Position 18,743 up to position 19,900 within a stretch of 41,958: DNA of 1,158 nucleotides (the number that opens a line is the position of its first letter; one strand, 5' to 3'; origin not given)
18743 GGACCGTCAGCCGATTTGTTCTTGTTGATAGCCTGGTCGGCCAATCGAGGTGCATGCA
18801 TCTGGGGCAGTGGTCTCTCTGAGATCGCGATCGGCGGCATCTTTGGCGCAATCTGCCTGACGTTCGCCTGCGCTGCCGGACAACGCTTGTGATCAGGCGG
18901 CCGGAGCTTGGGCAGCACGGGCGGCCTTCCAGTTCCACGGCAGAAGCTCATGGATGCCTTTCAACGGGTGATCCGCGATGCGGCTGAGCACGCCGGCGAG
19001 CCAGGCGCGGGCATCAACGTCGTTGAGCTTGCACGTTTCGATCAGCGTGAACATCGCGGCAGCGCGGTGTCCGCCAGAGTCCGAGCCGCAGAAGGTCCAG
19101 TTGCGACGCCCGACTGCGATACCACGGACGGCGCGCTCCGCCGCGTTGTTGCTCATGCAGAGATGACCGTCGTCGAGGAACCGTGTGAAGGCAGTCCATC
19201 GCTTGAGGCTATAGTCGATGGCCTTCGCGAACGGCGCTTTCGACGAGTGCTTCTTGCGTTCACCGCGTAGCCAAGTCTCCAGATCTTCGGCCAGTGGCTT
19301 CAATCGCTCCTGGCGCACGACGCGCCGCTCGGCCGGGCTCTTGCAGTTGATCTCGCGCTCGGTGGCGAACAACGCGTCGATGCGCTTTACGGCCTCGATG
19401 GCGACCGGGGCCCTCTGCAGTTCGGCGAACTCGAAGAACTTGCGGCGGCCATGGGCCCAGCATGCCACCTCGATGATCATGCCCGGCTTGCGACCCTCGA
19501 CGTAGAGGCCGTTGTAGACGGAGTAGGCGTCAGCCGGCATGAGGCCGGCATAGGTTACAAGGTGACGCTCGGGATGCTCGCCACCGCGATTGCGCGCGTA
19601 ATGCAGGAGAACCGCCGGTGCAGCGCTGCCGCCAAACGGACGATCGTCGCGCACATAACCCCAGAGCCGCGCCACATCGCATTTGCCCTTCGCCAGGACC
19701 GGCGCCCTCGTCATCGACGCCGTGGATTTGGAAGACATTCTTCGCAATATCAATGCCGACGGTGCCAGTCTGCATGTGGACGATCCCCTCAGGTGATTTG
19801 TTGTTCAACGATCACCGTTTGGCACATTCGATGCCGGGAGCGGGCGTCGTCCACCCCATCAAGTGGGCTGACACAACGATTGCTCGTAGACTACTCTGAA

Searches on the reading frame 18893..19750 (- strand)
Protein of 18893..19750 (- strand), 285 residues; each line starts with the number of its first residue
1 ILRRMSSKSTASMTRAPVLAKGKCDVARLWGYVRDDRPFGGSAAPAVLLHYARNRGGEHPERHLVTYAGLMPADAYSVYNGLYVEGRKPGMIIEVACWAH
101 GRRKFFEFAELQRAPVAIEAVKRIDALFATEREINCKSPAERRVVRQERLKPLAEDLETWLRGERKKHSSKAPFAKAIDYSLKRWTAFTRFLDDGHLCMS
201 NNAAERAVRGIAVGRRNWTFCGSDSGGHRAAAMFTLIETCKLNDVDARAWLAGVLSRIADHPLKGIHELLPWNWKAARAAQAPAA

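Call 8: search_protein_families(library=pfam, proteins=[window:18893-19750:-], max_evalue=0.001)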
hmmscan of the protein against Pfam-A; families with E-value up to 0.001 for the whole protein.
window:18893-19750:- (285 aa): 2 families
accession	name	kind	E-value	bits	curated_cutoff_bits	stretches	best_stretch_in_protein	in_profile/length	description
PF03050.20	DDE_Tnp_IS66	-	3.8e-62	210.7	23.1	1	14-228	75-283/284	Transposase IS66 family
PF13817.11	DDE_Tnp_IS66_C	-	1.3e-14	54.5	30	1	235-272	1-39/39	IS66 C-terminal element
